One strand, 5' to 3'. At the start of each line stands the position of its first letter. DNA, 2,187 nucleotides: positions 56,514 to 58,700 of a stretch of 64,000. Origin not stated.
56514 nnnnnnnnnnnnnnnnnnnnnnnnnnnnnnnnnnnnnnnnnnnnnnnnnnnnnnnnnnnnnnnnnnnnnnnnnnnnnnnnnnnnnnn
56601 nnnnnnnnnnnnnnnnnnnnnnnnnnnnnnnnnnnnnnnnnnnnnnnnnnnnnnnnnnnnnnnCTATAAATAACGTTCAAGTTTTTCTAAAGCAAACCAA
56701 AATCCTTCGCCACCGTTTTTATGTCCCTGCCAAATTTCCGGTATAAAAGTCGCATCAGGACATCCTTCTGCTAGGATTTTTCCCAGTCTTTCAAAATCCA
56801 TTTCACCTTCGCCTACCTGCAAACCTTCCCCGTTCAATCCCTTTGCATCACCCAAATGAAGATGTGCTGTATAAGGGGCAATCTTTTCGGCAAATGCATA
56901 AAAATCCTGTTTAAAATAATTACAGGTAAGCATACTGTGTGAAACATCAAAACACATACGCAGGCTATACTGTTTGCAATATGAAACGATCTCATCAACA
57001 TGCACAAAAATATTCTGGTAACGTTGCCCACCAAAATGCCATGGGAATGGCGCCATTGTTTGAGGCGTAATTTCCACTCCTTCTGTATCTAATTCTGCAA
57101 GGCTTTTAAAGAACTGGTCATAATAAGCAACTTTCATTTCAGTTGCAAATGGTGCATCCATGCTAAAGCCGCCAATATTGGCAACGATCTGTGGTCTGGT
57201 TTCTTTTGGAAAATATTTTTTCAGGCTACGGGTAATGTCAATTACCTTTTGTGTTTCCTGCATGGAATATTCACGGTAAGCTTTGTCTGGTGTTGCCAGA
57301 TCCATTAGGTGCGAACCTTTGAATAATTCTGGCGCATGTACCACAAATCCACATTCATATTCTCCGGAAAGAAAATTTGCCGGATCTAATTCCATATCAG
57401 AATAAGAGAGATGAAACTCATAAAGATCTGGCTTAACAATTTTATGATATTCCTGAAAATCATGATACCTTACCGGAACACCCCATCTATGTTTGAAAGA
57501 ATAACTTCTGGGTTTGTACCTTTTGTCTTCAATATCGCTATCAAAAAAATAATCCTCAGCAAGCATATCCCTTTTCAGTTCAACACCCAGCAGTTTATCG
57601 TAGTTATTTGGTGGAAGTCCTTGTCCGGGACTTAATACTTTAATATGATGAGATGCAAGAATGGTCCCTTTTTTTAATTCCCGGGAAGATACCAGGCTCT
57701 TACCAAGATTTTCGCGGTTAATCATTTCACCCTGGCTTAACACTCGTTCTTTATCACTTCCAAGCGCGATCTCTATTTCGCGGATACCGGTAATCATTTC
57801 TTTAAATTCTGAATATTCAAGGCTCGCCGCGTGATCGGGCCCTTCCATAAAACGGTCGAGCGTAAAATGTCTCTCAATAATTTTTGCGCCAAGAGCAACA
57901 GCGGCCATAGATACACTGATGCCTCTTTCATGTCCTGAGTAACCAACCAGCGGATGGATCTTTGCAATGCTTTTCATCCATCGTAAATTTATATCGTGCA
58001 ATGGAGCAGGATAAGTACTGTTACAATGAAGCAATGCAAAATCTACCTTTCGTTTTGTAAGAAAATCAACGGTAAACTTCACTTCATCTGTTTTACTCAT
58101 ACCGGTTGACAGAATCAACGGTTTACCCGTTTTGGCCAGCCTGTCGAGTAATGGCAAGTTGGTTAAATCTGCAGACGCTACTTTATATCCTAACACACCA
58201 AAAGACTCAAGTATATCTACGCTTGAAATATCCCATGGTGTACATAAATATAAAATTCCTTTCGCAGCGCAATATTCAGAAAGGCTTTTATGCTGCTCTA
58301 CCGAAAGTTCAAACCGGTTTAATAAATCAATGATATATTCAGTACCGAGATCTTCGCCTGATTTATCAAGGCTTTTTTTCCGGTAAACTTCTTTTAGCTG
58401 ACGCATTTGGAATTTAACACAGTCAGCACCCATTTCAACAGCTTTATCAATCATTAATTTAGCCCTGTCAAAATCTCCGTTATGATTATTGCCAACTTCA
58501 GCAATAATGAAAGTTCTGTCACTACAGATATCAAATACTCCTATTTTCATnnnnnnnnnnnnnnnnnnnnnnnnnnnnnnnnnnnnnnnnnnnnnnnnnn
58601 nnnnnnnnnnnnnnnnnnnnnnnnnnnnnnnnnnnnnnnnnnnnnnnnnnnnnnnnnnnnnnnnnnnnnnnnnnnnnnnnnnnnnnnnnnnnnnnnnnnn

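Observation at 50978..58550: NeuB pathway with no neuC/leg/pse precursor genes; tailoring by SDRs, class III aminotransferase, VOC and MTase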

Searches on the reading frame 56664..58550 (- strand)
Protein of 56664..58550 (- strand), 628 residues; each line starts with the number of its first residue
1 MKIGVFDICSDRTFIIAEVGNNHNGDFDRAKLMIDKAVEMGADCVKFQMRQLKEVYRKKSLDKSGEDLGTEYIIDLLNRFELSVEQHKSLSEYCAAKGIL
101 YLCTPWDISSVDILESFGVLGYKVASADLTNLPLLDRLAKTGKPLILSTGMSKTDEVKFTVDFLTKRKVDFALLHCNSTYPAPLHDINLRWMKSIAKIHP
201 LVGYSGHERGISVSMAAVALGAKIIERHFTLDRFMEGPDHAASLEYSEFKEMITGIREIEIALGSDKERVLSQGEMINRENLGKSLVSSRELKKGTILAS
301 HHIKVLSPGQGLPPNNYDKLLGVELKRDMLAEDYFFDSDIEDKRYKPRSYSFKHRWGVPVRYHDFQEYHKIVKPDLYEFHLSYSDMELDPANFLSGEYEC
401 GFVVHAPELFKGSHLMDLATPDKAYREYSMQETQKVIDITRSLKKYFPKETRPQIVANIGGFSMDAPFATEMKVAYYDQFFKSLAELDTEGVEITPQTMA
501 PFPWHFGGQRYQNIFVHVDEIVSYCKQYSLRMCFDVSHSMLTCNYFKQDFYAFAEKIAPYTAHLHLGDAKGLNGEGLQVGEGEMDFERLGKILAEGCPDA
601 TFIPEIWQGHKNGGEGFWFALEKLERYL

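Call 4: search_protein_families(library=pfam, proteins=[window:56664-58550:-], max_evalue=0.001)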
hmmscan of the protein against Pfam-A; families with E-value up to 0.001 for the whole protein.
window:56664-58550:- (628 aa): 3 families
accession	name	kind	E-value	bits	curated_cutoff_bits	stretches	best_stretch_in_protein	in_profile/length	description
PF03102.20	NeuB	-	1.3e-85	287.2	22.1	1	33-266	1-239/241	NeuB family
PF01261.30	AP_endonuc_2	-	9.9e-18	65.2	31.1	1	395-610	37-236/249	Xylose isomerase-like TIM barrel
PF08666.17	SAF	-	1.6e-05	25.8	21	1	285-333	3-55/63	SAF domain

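Call 5: search_protein_families(library=ncbifam, proteins=[window:56664-58550:-], max_evalue=0.001)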
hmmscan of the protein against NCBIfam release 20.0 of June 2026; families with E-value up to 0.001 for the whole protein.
window:56664-58550:- (628 aa): 2 families
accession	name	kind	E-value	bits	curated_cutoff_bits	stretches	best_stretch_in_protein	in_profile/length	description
TIGR03569.1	NeuB_NnaB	equivalog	6e-102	341.1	399.65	1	13-331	1-325/329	N-acetylneuraminate synthase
TIGR03586.1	PseI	equivalog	2e-74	250.7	340.25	1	13-331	2-323/327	pseudaminic acid synthase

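Call 11: find_homologous_proteins(query=window:56664-58550:-)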
Query window:56664-58550:- (628 aa): 7997 proteins with E <= 0.001 among 8000 candidates; the best 120 are listed.
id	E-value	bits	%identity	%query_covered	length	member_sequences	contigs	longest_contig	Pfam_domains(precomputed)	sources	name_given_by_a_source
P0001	0.0e+0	1376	93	100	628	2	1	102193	PF03102.21,PF08666.18,PF01261.31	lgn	-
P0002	0.0e+0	1292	87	100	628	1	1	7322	PF03102.21,PF08666.18,PF01261.31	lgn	-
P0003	0.0e+0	1259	85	100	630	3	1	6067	PF03102.21,PF08666.18,PF01261.31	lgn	-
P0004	0.0e+0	1251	83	100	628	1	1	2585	PF03102.21,PF08666.18,PF01261.31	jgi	-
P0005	0.0e+0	1248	84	100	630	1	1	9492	PF03102.21,PF08666.18,PF01261.31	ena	-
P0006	0.0e+0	1247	84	100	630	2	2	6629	PF03102.21,PF08666.18,PF01261.31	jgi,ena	jgi:sialic acid synthase SpsE/sugar phosphate isomerase/epimerase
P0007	0.0e+0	1247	84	100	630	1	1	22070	PF03102.21,PF08666.18,PF01261.31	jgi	-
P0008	0.0e+0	1246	84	100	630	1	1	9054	PF03102.21,PF08666.18,PF01261.31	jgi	jgi:N-acetylneuraminate synthase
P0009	0.0e+0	1244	84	100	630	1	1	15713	PF03102.21,PF08666.18,PF01261.31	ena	-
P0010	0.0e+0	1244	84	100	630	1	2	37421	PF03102.21,PF08666.18,PF01261.31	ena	-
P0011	0.0e+0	1243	84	100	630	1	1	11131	PF03102.21,PF08666.18,PF01261.31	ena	-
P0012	0.0e+0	1240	84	100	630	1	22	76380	PF03102.21,PF08666.18,PF01261.31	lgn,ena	-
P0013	0.0e+0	1240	84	100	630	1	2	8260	PF03102.21,PF08666.18,PF01261.31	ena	-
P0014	0.0e+0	1238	83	100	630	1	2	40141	PF03102.21,PF08666.18,PF01261.31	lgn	-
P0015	0.0e+0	1235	83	100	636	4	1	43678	PF03102.21,PF08666.18,PF01261.31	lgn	-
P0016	0.0e+0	1234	83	100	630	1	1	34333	PF03102.21,PF08666.18,PF01261.31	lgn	-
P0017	0.0e+0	1219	82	100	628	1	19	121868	PF03102.21,PF08666.18,PF01261.31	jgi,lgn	-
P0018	0.0e+0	1217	82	100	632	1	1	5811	PF03102.21,PF08666.18,PF01261.31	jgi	-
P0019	0.0e+0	1195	80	100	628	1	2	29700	PF03102.21,PF08666.18,PF01261.31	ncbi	-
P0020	0.0e+0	1187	79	100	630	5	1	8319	PF03102.21,PF08666.18,PF01261.31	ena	-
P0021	0.0e+0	1184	79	100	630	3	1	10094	PF03102.21,PF08666.18,PF01261.31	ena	-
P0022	0.0e+0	1175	79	100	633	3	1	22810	PF03102.21,PF08666.18,PF01261.31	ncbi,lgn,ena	-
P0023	0.0e+0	1173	79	100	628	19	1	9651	PF03102.21,PF08666.18,PF01261.31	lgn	-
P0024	0.0e+0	1173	79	100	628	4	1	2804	PF03102.21,PF08666.18,PF01261.31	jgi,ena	jgi:N-acetylneuraminate synthase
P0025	0.0e+0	1170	78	100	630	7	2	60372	PF03102.21,PF08666.18,PF01261.31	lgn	-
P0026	0.0e+0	1170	78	100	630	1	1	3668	PF03102.21,PF08666.18,PF01261.31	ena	-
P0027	0.0e+0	1152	78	100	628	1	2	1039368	PF03102.21,PF08666.18,PF01261.31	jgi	jgi:sialic acid synthase SpsE/sugar phosphate isomerase/epimerase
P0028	0.0e+0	1144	78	100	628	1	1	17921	PF03102.21,PF08666.18,PF01261.31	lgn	-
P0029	0.0e+0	1143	76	100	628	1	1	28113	PF03102.21,PF08666.18,PF01261.31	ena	-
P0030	0.0e+0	1142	77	100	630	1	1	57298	PF03102.21,PF08666.18,PF01261.31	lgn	-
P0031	0.0e+0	1140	76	100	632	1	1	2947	PF03102.21,PF08666.18,PF01261.31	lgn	-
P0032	0.0e+0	1137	77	100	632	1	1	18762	PF03102.21,PF08666.18,PF01261.31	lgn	-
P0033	0.0e+0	1136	76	100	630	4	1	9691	PF03102.21,PF08666.18,PF01261.31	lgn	-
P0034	0.0e+0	1136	76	100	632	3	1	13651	PF03102.21,PF08666.18,PF01261.31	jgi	jgi:N-acetylneuraminate synthase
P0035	0.0e+0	1130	76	100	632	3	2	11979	PF03102.21,PF08666.18,PF01261.31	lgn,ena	-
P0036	0.0e+0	1130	76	100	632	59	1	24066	PF03102.21,PF08666.18,PF01261.31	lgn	-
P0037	0.0e+0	1129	77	100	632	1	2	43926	PF03102.21,PF08666.18,PF01261.31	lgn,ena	-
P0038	0.0e+0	1129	75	100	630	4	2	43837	PF03102.21,PF08666.18,PF01261.31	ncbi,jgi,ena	jgi:sialic acid synthase SpsE/sugar phosphate isomerase/epimerase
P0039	0.0e+0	1129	75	100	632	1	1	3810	PF03102.21,PF08666.18,PF01261.31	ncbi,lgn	-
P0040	0.0e+0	1128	76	100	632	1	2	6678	PF03102.21,PF08666.18,PF01261.31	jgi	-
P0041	0.0e+0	1128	76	100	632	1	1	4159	PF03102.21,PF08666.18,PF01261.31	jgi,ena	-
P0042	0.0e+0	1126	75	100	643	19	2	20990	PF03102.21,PF08666.18,PF01261.31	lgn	-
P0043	0.0e+0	1126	77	100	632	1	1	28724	PF03102.21,PF08666.18,PF01261.31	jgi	jgi:sialic acid synthase SpsE/sugar phosphate isomerase/epimerase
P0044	0.0e+0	1126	76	100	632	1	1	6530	PF03102.21,PF08666.18,PF01261.31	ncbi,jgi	jgi:sialic acid synthase SpsE/sugar phosphate isomerase/epimerase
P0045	0.0e+0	1126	76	100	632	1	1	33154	PF03102.21,PF08666.18,PF01261.31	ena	-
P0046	0.0e+0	1126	76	100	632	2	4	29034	PF03102.21,PF08666.18,PF01261.31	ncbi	-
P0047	0.0e+0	1126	75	100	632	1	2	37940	PF03102.21,PF08666.18,PF01261.31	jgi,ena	jgi:N-acetylneuraminate synthase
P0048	0.0e+0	1126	75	100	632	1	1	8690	PF03102.21,PF08666.18,PF01261.31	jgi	-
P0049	0.0e+0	1126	76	100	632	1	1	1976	PF03102.21,PF08666.18,PF01261.31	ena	-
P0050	0.0e+0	1126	75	100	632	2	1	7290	PF03102.21,PF08666.18,PF01261.31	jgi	jgi:N-acetylneuraminate synthase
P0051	0.0e+0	1125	76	100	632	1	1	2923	PF03102.21,PF08666.18,PF01261.31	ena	-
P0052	0.0e+0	1125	75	100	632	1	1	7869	PF03102.21,PF08666.18,PF01261.31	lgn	-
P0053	0.0e+0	1125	76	100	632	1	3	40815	PF03102.21,PF08666.18,PF01261.31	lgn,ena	-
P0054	0.0e+0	1124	76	100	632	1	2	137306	PF03102.21,PF08666.18,PF01261.31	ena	-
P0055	0.0e+0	1123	75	100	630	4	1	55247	PF03102.21,PF08666.18,PF01261.31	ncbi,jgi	jgi:sialic acid synthase SpsE/sugar phosphate isomerase/epimerase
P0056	0.0e+0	1123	75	100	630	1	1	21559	PF03102.21,PF08666.18,PF01261.31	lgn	-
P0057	0.0e+0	1123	76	100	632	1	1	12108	PF03102.21,PF08666.18,PF01261.31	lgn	-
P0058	0.0e+0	1123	75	100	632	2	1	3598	PF03102.21,PF08666.18,PF01261.31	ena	-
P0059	0.0e+0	1122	76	100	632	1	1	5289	PF03102.21,PF08666.18,PF01261.31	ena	-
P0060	0.0e+0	1122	75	100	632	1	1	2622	PF03102.21,PF08666.18,PF01261.31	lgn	-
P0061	0.0e+0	1122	76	100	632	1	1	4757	PF03102.21,PF08666.18,PF01261.31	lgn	-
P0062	0.0e+0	1122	76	100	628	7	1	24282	PF03102.21,PF08666.18,PF01261.31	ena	-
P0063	0.0e+0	1122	75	100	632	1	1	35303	PF03102.21,PF08666.18,PF01261.31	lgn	-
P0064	0.0e+0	1121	75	100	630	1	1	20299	PF03102.21,PF08666.18,PF01261.31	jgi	jgi:N-acetylneuraminate synthase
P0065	0.0e+0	1121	74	100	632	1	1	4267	PF03102.21,PF08666.18,PF01261.31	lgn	-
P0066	0.0e+0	1121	75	100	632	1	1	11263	PF03102.21,PF08666.18,PF01261.31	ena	-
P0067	0.0e+0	1120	75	100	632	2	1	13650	PF03102.21,PF08666.18,PF01261.31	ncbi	-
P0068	0.0e+0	1120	75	100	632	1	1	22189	PF03102.21,PF08666.18,PF01261.31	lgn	-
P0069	0.0e+0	1119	75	100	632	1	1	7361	PF03102.21,PF08666.18,PF01261.31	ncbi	-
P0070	0.0e+0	1119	76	100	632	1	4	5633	PF03102.21,PF08666.18,PF01261.31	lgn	-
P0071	0.0e+0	1118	75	100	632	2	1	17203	PF03102.21,PF08666.18,PF01261.31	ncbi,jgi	jgi:sialic acid synthase SpsE/sugar phosphate isomerase/epimerase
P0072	0.0e+0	1118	74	100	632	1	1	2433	PF03102.21,PF08666.18,PF01261.31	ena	-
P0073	0.0e+0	1118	74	100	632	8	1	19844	PF03102.21,PF08666.18,PF01261.31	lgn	-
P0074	0.0e+0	1118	75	100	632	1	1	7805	PF03102.21,PF08666.18,PF01261.31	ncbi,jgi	jgi:sialic acid synthase SpsE/sugar phosphate isomerase/epimerase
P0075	0.0e+0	1117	75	100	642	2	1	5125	PF03102.21,PF08666.18,PF01261.31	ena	-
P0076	0.0e+0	1117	74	100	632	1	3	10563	PF03102.21,PF08666.18,PF01261.31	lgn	-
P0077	0.0e+0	1117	74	100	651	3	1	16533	PF03102.21,PF08666.18,PF01261.31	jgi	jgi:sialic acid synthase SpsE/sugar phosphate isomerase/epimerase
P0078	0.0e+0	1116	75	100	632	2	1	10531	PF03102.21,PF08666.18,PF01261.31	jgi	jgi:N-acetylneuraminate synthase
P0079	0.0e+0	1116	75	100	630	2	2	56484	PF03102.21,PF08666.18,PF01261.31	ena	-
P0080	0.0e+0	1116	74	100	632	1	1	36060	PF03102.21,PF08666.18,PF01261.31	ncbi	-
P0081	0.0e+0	1116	75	100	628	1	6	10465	PF03102.21,PF08666.18,PF01261.31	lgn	-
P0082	0.0e+0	1116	75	100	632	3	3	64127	PF03102.21,PF08666.18,PF01261.31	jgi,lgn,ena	jgi:N-acetylneuraminate synthase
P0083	0.0e+0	1116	76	100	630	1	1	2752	PF03102.21,PF08666.18,PF01261.31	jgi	jgi:sialic acid synthase SpsE/sugar phosphate isomerase/epimerase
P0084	0.0e+0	1115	74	100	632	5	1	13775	PF03102.21,PF08666.18,PF01261.31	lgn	-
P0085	0.0e+0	1115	75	100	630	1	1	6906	PF03102.21,PF08666.18,PF01261.31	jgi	-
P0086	0.0e+0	1114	74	100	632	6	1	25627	PF03102.21,PF08666.18,PF01261.31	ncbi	-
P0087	0.0e+0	1114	75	100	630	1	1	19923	PF03102.21,PF08666.18,PF01261.31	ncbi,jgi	jgi:sialic acid synthase SpsE/endonuclease IV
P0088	0.0e+0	1114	75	100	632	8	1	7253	PF03102.21,PF08666.18,PF01261.31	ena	-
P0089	0.0e+0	1113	75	100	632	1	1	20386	PF03102.21,PF08666.18,PF01261.31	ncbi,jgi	jgi:sialic acid synthase SpsE/sugar phosphate isomerase/epimerase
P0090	0.0e+0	1113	75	100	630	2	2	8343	PF03102.21,PF08666.18,PF01261.31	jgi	-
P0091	0.0e+0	1113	74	100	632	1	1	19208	PF03102.21,PF08666.18,PF01261.31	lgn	-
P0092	0.0e+0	1113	75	100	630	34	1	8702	PF03102.21,PF08666.18,PF01261.31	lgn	-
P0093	0.0e+0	1113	75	100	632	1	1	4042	PF03102.21,PF08666.18,PF01261.31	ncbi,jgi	jgi:sialic acid synthase SpsE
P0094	0.0e+0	1113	76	100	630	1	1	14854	PF03102.21,PF08666.18,PF01261.31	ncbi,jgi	jgi:sialic acid synthase SpsE/sugar phosphate isomerase/epimerase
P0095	0.0e+0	1112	75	100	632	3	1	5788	PF03102.21,PF08666.18,PF01261.31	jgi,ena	jgi:N-acetylneuraminate synthase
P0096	0.0e+0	1112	75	100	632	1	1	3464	PF03102.21,PF08666.18,PF01261.31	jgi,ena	jgi:N-acetylneuraminate synthase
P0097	0.0e+0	1111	74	100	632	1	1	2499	PF03102.21,PF08666.18,PF01261.31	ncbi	-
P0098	0.0e+0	1111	74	100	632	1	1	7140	PF03102.21,PF08666.18,PF01261.31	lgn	-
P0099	0.0e+0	1111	74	100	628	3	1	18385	PF03102.21,PF01261.31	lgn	-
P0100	0.0e+0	1111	74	100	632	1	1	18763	PF03102.21,PF08666.18,PF01261.31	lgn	-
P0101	0.0e+0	1110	74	100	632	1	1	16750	PF03102.21,PF08666.18,PF01261.31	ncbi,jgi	jgi:sialic acid synthase SpsE/sugar phosphate isomerase/epimerase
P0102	0.0e+0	1110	74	100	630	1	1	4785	PF03102.21,PF08666.18,PF01261.31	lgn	-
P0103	0.0e+0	1110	74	100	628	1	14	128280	PF03102.21,PF08666.18,PF01261.31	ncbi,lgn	-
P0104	0.0e+0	1110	74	100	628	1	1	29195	PF03102.21,PF08666.18,PF01261.31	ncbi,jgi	jgi:sialic acid synthase SpsE/sugar phosphate isomerase/epimerase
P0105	0.0e+0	1109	74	100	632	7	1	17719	PF03102.21,PF08666.18,PF01261.31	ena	-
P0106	0.0e+0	1109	75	99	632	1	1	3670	PF03102.21,PF01261.31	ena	-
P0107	0.0e+0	1109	74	100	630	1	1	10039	PF03102.21,PF08666.18,PF01261.31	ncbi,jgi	jgi:sialic acid synthase SpsE/sugar phosphate isomerase/epimerase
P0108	0.0e+0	1109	74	100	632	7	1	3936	PF03102.21,PF08666.18,PF01261.31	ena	-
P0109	0.0e+0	1109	75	100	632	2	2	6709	PF03102.21,PF08666.18,PF01261.31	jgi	-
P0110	0.0e+0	1109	73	100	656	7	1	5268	PF03102.21,PF08666.18,PF01261.31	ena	-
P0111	0.0e+0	1108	74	100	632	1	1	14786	PF03102.21,PF08666.18,PF01261.31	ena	-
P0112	0.0e+0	1107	76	100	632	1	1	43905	PF03102.21,PF08666.18,PF01261.31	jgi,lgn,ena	jgi:N-acetylneuraminate synthase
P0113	0.0e+0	1107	75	100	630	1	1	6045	PF03102.21,PF08666.18,PF01261.31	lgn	-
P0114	0.0e+0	1107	74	100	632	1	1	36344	PF03102.21,PF08666.18,PF01261.31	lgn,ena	-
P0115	0.0e+0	1107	75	100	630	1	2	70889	PF03102.21,PF08666.18,PF01261.31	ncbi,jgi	jgi:sialic acid synthase SpsE/sugar phosphate isomerase/epimerase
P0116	0.0e+0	1106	74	100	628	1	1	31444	PF03102.21,PF08666.18,PF01261.31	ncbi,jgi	jgi:sialic acid synthase SpsE/sugar phosphate isomerase/epimerase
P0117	0.0e+0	1106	76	100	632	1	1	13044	PF03102.21,PF08666.18,PF01261.31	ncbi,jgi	jgi:sialic acid synthase SpsE/endonuclease IV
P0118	0.0e+0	1105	74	100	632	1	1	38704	PF03102.21,PF08666.18,PF01261.31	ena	-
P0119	0.0e+0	1104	75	100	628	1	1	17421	PF03102.21,PF08666.18,PF01261.31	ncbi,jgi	jgi:sialic acid synthase SpsE/sugar phosphate isomerase/epimerase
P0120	0.0e+0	1104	73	100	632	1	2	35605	PF03102.21,PF08666.18,PF01261.31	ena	-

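Call 12: find_related_loci(query=window:56664-58550:-, collection=genome_contigs, flank=10000)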
Query window:56664-58550:- (628 aa) in genome_contigs; peptide patterns used: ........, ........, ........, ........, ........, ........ (x = any residue, [..] = any of these).
53 stretches matched a pattern; 12 encode a relative of the query (tblastn E <= 1e-3); 12 distinct loci.
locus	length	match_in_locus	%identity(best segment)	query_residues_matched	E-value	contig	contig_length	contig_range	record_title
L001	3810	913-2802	75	1-628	0e+0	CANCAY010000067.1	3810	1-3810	MAG: Chitinophagaceae bacterium isolate JR-DAM-100519-106 genome assembly, contig: JR-DAM-100519-C34429, whole genome sh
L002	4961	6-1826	79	22-628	0e+0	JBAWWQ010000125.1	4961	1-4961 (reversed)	MAG: Chlamydiota bacterium isolate ELA041 MAG041_125, whole genome shotgun sequence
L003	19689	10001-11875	79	1-625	0e+0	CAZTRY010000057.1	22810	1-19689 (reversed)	MAG TPA_asm: uncultured Sphingobacterium sp. isolate SRP285395_co2_239 genome assembly, contig: NODE_3606_length_22810_c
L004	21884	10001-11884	69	1-628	0e+0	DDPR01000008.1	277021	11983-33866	MAG TPA_asm: Burkholderiales bacterium UBA2463 UBA2463_contig_494, whole genome shotgun sequence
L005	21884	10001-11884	70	1-628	0e+0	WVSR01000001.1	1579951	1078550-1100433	Rhodobacterales bacterium LSUCC0387 NODE_1, whole genome shotgun sequence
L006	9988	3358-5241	69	1-628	0e+0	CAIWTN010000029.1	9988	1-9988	MAG: uncultured proteobacterium isolate Loclat_bin-10810 genome assembly, contig: bin-10810:029/252, whole genome shotgu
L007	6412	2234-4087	68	8-625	0e+0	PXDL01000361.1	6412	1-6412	MAG: Balneolia bacterium isolate T3Sed10_333R1 T3-Sed10-C33129, whole genome shotgun sequence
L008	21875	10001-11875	69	1-625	0e+0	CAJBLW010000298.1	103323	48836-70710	MAG: uncultured Burkholderiales bacterium isolate Loc090519-6m_bin-0759 genome assembly, contig: bin-0759:298/631, whole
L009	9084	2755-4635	70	2-628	0e+0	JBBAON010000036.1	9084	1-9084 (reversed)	MAG: Candidatus Methylopumilus sp. isolate EUL_142 ctg39-EUL_142, whole genome shotgun sequence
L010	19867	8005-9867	67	1-620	0e+0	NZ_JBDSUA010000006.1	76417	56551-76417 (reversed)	MAG: Devosia sp. isolate cluster1_bin.570 k127_7485275, whole genome shotgun sequence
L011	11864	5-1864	65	6-625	0e+0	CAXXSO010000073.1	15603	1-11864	MAG: uncultured Cohaesibacter sp. isolate 024a460e-e00e-4b9b-a653-832c004b0c67 genome assembly, contig: contig_73, whole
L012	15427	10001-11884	65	1-628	0e+0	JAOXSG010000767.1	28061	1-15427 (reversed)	MAG: Cohaesibacter sp. isolate R2S4C5D_S45.004 k141_458571, whole genome shotgun sequence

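Call 18: search_protein_families(library=pfam, proteins=[L005:5548-7323:+, L005:7333-7887:+, L005:7891-8613:+, L005:11884-12465:+, L005:15706-16923:+, L005:19825-20826:+, L003:7906-8619:+, L003:12007-12996:+, L003:12996-13571:+, L003:14403-15089:+], max_evalue=0.001)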
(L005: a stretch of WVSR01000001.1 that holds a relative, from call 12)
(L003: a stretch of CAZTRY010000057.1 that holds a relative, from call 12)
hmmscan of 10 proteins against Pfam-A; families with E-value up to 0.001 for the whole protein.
L005:5548-7323:+ (591 aa): 4 families
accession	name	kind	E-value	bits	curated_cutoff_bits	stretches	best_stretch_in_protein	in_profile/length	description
PF00005.33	ABC_tran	-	1.3e-30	107.2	25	1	379-529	2-137/137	ABC transporter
PF00664.28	ABC_membrane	-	3.5e-09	37.2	28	1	73-287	33-247/274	ABC transporter transmembrane region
PF02463.25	SMC_N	-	5.1e-08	33.1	40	1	390-572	26-212/220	RecF/RecN/SMC N terminal domain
PF13555.12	AAA_29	-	8.3e-06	25.9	27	1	387-416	22-50/61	P-loop containing region of AAA domain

L005:7333-7887:+ (184 aa): 3 families
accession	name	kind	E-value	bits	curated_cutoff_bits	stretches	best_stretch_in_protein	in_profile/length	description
PF13242.12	Hydrolase_like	-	1.6e-08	34.8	22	1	111-166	3-59/75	HAD-hyrolase-like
PF13419.12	HAD_2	-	7.3e-08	33.2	23.8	1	107-151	130-174/178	Haloacid dehalogenase-like hydrolase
PF08645.17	PNK3P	-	4e-07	30.3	22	1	26-140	23-128/161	Polynucleotide kinase 3 phosphatase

L005:7891-8613:+ (240 aa): 2 families
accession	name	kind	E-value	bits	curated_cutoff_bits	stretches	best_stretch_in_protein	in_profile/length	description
PF00483.29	NTP_transferase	-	1.6e-15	57.8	21.2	1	9-225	3-235/245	Nucleotidyl transferase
PF12804.13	NTP_transf_3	-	5.1e-07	30.5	27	1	9-117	2-96/160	MobA-like NTP transferase domain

L005:11884-12465:+ (193 aa): 2 families
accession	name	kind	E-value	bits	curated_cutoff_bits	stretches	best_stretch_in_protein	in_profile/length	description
PF13580.11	SIS_2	-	6.8e-22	78.4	27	1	30-148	19-137/138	SIS domain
PF01380.27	SIS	-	0.00017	21.8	25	0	114-170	53-110/131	SIS domain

L005:15706-16923:+ (405 aa): 0 families

L005:19825-20826:+ (333 aa): 3 families
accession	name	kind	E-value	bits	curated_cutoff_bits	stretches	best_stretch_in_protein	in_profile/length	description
PF00535.33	Glycos_transf_2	-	1.3e-34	120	23.3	1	30-194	1-166/168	Glycosyl transferase family 2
PF13641.12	Glyco_tranf_2_3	-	1.4e-06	28.9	27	1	29-131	3-105/230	Glycosyltransferase like family 2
PF13506.12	Glyco_transf_21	-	0.00046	20.1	21.7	1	104-194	22-116/174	Glycosyl transferase family 21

L003:7906-8619:+ (237 aa): 2 families
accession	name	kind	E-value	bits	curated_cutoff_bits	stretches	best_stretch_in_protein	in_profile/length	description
PF00483.29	NTP_transferase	-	7.1e-20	72.1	21.2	1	8-182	4-187/245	Nucleotidyl transferase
PF12804.13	NTP_transf_3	-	7.9e-06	26.6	27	1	7-116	2-97/160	MobA-like NTP transferase domain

L003:12007-12996:+ (329 aa): 1 family
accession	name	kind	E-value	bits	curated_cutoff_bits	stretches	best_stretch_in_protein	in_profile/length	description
PF01063.24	Aminotran_4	-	1.3e-46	159.7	28.5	1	34-270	2-222/223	Amino-transferase class IV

L003:12996-13571:+ (191 aa): 2 families
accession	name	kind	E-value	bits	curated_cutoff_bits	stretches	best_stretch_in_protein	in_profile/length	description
PF13580.11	SIS_2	-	4.6e-22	79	27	1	25-146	17-138/138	SIS domain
PF01380.27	SIS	-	1.6e-06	28.4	25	1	110-165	52-108/131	SIS domain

L003:14403-15089:+ (228 aa): 1 family
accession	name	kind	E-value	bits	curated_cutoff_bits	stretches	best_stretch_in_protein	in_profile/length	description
PF02348.25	CTP_transf_3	-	1.2e-22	81.3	22.6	1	4-201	1-198/217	Cytidylyltransferase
